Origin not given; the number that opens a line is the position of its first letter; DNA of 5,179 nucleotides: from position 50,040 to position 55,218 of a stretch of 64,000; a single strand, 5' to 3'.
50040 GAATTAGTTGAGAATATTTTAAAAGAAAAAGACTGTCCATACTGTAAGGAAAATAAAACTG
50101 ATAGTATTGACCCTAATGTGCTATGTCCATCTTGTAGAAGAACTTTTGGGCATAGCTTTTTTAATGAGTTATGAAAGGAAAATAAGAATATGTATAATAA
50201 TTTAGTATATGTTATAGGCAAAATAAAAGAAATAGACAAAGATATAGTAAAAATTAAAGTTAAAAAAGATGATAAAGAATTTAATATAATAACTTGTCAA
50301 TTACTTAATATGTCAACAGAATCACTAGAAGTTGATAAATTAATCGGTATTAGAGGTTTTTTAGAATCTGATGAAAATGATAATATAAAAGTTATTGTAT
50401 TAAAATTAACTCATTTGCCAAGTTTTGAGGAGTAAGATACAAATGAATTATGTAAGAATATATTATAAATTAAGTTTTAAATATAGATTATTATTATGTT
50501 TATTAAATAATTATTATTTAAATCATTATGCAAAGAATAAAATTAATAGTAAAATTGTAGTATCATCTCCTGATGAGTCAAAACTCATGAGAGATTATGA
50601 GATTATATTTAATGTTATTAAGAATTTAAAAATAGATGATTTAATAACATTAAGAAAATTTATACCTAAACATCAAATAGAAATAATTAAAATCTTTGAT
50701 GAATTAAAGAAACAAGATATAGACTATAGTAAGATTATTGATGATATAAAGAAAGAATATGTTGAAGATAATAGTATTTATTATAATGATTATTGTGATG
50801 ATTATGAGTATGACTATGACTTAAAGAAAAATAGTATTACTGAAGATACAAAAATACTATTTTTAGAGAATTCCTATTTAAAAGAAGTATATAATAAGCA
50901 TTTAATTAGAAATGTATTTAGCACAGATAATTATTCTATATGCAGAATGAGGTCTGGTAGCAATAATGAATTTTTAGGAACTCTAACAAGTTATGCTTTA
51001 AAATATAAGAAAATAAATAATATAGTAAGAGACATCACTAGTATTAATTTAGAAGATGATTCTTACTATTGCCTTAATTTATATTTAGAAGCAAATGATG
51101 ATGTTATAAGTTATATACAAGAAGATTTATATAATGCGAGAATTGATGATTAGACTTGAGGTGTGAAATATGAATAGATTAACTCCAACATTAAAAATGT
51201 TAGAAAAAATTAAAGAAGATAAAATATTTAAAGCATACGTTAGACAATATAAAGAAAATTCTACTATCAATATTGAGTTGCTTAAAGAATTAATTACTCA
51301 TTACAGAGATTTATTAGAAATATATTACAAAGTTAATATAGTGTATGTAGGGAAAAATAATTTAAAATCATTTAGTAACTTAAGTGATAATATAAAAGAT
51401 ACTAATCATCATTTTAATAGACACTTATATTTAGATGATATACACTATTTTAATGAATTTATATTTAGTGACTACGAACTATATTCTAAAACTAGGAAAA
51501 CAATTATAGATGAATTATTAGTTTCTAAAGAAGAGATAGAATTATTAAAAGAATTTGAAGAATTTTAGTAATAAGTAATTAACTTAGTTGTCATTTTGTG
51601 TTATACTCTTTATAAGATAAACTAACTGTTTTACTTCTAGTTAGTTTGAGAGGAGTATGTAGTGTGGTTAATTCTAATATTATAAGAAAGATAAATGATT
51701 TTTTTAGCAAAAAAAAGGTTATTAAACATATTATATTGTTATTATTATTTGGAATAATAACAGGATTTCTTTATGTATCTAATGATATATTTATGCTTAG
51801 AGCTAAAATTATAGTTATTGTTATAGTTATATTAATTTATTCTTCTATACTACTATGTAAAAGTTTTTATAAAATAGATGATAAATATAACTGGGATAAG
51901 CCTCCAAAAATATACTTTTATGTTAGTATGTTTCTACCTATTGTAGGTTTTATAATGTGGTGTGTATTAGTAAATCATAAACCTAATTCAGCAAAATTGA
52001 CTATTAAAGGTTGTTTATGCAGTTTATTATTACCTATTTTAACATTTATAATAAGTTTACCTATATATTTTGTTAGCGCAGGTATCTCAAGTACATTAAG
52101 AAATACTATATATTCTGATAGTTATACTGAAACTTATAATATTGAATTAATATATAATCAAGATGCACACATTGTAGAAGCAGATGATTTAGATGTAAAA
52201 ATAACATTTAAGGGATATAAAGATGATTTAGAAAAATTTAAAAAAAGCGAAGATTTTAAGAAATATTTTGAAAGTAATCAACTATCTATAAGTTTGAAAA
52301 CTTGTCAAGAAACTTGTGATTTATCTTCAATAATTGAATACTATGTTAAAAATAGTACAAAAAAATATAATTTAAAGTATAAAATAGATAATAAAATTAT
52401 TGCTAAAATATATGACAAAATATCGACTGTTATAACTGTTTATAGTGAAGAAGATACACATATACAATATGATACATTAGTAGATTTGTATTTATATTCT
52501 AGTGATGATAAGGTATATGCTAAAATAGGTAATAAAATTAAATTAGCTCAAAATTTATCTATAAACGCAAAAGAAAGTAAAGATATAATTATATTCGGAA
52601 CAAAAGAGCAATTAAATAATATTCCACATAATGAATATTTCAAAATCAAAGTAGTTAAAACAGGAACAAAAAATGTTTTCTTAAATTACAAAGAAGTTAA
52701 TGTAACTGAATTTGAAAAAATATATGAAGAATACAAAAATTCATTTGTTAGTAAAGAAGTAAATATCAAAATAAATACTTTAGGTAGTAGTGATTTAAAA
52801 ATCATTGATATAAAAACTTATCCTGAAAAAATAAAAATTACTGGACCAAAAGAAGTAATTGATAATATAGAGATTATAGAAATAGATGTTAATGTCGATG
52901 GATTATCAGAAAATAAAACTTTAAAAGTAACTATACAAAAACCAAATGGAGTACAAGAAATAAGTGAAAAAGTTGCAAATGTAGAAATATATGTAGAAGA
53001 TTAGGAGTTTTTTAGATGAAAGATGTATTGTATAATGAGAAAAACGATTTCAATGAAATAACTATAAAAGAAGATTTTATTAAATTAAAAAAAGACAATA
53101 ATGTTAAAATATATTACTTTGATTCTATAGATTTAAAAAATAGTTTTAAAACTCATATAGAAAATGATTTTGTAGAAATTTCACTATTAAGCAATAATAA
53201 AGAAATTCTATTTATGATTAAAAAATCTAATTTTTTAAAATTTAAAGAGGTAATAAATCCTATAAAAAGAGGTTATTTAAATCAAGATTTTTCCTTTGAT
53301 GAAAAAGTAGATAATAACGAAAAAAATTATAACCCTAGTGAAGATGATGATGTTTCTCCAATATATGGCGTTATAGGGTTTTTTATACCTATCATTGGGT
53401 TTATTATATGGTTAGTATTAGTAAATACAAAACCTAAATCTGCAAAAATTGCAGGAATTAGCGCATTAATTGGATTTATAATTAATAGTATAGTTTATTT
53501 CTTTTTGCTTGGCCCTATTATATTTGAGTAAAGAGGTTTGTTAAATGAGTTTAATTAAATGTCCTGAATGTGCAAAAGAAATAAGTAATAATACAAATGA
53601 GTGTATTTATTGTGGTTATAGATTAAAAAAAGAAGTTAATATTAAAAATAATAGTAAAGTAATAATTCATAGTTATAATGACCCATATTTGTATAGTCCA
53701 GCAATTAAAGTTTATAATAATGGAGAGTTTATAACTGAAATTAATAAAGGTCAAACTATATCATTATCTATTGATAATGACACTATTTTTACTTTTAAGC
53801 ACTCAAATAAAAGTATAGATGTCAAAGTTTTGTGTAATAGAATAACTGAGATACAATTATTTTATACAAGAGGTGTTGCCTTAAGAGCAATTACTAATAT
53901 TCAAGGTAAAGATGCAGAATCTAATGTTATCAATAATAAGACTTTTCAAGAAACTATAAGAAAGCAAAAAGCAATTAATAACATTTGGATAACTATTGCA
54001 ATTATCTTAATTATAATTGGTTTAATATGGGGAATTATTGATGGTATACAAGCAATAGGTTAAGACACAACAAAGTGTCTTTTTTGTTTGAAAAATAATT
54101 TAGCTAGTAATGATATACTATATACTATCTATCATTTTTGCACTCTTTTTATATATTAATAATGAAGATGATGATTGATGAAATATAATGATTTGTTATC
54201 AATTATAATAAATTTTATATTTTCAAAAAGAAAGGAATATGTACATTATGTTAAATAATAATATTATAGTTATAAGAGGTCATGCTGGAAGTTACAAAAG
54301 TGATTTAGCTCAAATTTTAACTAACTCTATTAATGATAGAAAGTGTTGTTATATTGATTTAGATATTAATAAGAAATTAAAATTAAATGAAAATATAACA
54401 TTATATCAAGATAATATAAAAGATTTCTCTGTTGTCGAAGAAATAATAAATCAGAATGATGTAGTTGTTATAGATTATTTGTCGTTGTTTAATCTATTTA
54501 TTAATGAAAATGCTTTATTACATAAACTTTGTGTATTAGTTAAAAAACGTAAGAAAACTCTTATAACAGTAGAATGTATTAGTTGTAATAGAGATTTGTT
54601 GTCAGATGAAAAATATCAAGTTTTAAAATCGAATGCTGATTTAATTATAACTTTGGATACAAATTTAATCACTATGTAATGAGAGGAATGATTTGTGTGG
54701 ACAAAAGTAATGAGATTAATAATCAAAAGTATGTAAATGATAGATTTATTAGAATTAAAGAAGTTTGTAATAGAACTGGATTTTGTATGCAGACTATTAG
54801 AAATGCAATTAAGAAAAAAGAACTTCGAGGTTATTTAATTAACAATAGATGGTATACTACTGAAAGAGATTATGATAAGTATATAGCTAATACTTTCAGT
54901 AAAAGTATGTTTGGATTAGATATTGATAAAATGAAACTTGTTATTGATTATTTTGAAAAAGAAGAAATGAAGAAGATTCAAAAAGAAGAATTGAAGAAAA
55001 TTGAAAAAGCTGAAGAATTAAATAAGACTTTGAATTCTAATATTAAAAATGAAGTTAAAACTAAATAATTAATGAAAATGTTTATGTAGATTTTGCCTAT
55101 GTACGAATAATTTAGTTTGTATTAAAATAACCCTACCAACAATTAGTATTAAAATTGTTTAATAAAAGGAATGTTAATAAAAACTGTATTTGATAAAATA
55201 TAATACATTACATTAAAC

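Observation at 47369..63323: Integrative element with its own PolB replisome and no virion or conjugation genes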

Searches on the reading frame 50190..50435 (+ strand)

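Call 8: search_protein_families(library=pfam, max_evalue=0.1, proteins=[window:50190-50435:+])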
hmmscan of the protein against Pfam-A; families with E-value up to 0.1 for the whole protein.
window:50190-50435:+ (81 aa): 3 families
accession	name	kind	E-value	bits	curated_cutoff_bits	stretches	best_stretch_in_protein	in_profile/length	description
PF23284.2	KOW2_Spt5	-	0.0047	17.2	28.9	0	5-28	12-35/50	Transcription elongation factor SPT5, second KOW domain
PF09870.14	DUF2097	-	0.04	14.6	25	1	2-49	27-73/84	Uncharacterized protein conserved in archaea (DUF2097)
PF18106.7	Rol_Rep_N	-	0.075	13.7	23.7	1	18-70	5-54/91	Rolling Circle replication initiation protein N-terminal domain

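Call 10: search_protein_families(library=phrogs, max_evalue=0.01, proteins=[window:50190-50435:+])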
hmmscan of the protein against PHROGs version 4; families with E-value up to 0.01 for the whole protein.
window:50190-50435:+ (81 aa): 0 families

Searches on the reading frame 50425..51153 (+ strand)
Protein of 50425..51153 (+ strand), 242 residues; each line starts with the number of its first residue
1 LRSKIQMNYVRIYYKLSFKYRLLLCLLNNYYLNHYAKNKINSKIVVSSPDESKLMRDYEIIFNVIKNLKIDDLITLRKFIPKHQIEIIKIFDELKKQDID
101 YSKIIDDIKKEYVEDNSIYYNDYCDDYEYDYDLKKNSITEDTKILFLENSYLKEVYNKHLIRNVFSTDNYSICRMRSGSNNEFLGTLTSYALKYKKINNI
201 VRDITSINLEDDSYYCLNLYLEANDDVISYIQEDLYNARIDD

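Call 8: search_protein_families(library=pfam, max_evalue=0.1, proteins=[window:50425-51153:+])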
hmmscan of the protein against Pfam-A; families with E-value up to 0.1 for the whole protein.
window:50425-51153:+ (242 aa): 0 families

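Call 10: search_protein_families(library=phrogs, max_evalue=0.01, proteins=[window:50425-51153:+])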
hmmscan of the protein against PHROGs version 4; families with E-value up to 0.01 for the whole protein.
window:50425-51153:+ (242 aa): 0 families

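Call 28: search_protein_families(library=padloc, max_evalue=0.01, proteins=[window:50425-51153:+])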
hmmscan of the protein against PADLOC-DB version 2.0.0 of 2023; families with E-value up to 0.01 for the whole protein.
window:50425-51153:+ (242 aa): 0 families

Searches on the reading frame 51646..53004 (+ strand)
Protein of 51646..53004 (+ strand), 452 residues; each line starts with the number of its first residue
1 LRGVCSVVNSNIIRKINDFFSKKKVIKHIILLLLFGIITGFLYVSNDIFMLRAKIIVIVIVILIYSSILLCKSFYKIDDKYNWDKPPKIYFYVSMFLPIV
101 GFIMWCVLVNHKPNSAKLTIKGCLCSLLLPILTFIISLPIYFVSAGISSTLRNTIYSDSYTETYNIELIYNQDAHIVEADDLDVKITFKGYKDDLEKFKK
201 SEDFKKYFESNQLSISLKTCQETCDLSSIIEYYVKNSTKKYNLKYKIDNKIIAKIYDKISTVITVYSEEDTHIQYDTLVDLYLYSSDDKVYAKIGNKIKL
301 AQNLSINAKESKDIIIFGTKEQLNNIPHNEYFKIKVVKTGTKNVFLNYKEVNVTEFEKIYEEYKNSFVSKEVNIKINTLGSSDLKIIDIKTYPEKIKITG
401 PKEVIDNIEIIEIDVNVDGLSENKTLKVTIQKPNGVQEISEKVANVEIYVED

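Call 8: search_protein_families(library=pfam, max_evalue=0.1, proteins=[window:51646-53004:+])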
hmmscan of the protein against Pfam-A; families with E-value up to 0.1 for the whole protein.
window:51646-53004:+ (452 aa): 2 families
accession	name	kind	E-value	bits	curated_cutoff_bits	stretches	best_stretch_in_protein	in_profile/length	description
PF07949.17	YbbR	-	6.3e-10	39.7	22.3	1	372-448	3-81/81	YbbR-like protein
PF14615.11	Rsa3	-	0.031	14.3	27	1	187-206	9-28/46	Ribosome-assembly protein 3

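Call 10: search_protein_families(library=phrogs, max_evalue=0.01, proteins=[window:51646-53004:+])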
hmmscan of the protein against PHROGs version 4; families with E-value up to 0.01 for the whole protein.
window:51646-53004:+ (452 aa): 0 families

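Call 28: search_protein_families(library=padloc, max_evalue=0.01, proteins=[window:51646-53004:+])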
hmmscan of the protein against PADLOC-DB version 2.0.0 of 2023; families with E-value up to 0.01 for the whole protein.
window:51646-53004:+ (452 aa): 1 family
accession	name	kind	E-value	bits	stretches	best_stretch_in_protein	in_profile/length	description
PDLC00165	HamA1|HamA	-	0.0026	15.1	1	250-302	126-178/308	DUF1837 domain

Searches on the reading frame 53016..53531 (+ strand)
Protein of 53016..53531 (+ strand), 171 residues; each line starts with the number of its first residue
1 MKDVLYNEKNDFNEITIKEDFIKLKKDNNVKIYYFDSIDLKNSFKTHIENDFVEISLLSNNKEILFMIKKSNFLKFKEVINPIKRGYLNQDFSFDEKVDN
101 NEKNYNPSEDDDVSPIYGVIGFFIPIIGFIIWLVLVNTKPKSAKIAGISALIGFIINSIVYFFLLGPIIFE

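Call 8: search_protein_families(library=pfam, max_evalue=0.1, proteins=[window:53016-53531:+])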
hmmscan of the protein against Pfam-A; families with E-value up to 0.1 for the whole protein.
window:53016-53531:+ (171 aa): 1 family
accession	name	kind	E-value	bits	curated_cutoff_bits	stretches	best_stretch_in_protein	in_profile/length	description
PF20990.2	DUF2207_C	-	0.0026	18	33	1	38-163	62-184/247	Predicted membrane protein (DUF2207) C-terminal domain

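Call 10: search_protein_families(library=phrogs, max_evalue=0.01, proteins=[window:53016-53531:+])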
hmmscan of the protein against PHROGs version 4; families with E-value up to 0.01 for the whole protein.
window:53016-53531:+ (171 aa): 0 families

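Call 28: search_protein_families(library=padloc, max_evalue=0.01, proteins=[window:53016-53531:+])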
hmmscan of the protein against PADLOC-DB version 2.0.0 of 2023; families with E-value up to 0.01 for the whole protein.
window:53016-53531:+ (171 aa): 0 families

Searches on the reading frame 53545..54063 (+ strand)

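Call 9: search_protein_families(library=pfam, max_evalue=0.1, proteins=[window:53545-54063:+])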
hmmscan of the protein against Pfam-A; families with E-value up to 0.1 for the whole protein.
window:53545-54063:+ (172 aa): 7 families
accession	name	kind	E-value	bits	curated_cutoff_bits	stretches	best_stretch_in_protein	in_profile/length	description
PF13240.11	Zn_Ribbon_1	-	2.3e-05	24.5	25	1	5-27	1-23/23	zinc-ribbon domain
PF10571.15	UPF0547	-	3e-05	24.5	29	1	5-26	2-23/26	Uncharacterised protein family UPF0547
PF22947.2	ULD_3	-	0.0012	19.4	27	1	26-90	37-102/115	Leucine--tRNA ligase, ubiquitin-like domain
PF13248.11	Zn_ribbon_3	-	0.0028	17.5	27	1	3-27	2-26/26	zinc-ribbon domain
PF12773.13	DZR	-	0.003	18.1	27.3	1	4-24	25-45/45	Double zinc ribbon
PF06781.17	CrgA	-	0.071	13.7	24.8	0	130-165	17-52/89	Cell division protein CrgA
PF10807.14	DUF2541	-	0.097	13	28.2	0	84-143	28-84/116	Domain of unknown function (DUF2541)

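Call 11: search_protein_families(library=phrogs, max_evalue=0.01, proteins=[window:53545-54063:+])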
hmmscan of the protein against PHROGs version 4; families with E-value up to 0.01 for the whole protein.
window:53545-54063:+ (172 aa): 6 families
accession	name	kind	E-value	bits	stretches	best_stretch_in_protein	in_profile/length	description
phrog_6586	-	unknown function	1.3e-05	26.1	1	1-34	1-34/129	-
phrog_14275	-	unknown function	0.00024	21.8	1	1-35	1-35/178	-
phrog_9700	-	unknown function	0.00069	19.6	1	1-38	4-41/483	-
phrog_10292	-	unknown function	0.00085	20.3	1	1-34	1-34/136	-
phrog_31650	-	unknown function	0.0019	18.4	1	1-43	1-43/360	-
phrog_2546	-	unknown function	0.0054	18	1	4-142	1-113/180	-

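Call 28: search_protein_families(library=padloc, max_evalue=0.01, proteins=[window:53545-54063:+])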
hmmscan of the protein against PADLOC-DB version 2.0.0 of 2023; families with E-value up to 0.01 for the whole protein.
window:53545-54063:+ (172 aa): 0 families

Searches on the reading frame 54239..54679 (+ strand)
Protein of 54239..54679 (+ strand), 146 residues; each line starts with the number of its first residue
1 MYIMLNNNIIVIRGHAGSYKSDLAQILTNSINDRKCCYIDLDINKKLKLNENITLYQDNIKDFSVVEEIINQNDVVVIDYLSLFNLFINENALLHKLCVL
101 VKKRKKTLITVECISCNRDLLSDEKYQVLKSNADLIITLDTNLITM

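Call 9: search_protein_families(library=pfam, max_evalue=0.1, proteins=[window:54239-54679:+])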
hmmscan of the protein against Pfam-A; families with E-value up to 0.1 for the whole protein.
window:54239-54679:+ (146 aa): 3 families
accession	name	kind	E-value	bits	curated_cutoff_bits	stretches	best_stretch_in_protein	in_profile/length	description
PF20720.3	nSTAND3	-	0.003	17.7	27.2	1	4-62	14-77/155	Novel STAND NTPase 3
PF16043.11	DUF4795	-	0.022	14.6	34.8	1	105-125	166-187/208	Domain of unknown function (DUF4795)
PF13173.12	AAA_14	-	0.029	14.8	27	1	6-79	1-69/129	AAA domain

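Call 11: search_protein_families(library=phrogs, max_evalue=0.01, proteins=[window:54239-54679:+])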
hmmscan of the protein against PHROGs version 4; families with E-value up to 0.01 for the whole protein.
window:54239-54679:+ (146 aa): 0 families

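Call 28: search_protein_families(library=padloc, max_evalue=0.01, proteins=[window:54239-54679:+])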
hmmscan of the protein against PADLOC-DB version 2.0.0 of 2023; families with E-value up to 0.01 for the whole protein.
window:54239-54679:+ (146 aa): 0 families

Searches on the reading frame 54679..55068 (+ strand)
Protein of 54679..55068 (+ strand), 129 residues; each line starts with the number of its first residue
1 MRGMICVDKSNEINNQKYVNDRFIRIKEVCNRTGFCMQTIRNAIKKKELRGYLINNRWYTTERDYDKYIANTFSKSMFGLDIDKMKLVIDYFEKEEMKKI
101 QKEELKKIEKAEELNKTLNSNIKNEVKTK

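Call 9: search_protein_families(library=pfam, max_evalue=0.1, proteins=[window:54679-55068:+])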
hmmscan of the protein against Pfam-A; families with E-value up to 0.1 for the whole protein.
window:54679-55068:+ (129 aa): 2 families
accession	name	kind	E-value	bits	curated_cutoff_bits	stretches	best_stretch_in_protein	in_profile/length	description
PF12728.13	HTH_17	-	7.6e-05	23.3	27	1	25-70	3-48/51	Helix-turn-helix domain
PF00450.28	Peptidase_S10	-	0.09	12.6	21.9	0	43-116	165-238/420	Serine carboxypeptidase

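Call 11: search_protein_families(library=phrogs, max_evalue=0.01, proteins=[window:54679-55068:+])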
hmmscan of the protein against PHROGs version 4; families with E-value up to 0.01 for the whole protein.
window:54679-55068:+ (129 aa): 1 family
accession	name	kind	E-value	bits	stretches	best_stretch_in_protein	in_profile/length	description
phrog_66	-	integration and excision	6.7e-07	30.3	1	6-76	76-147/412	excisionase and transcriptional regulator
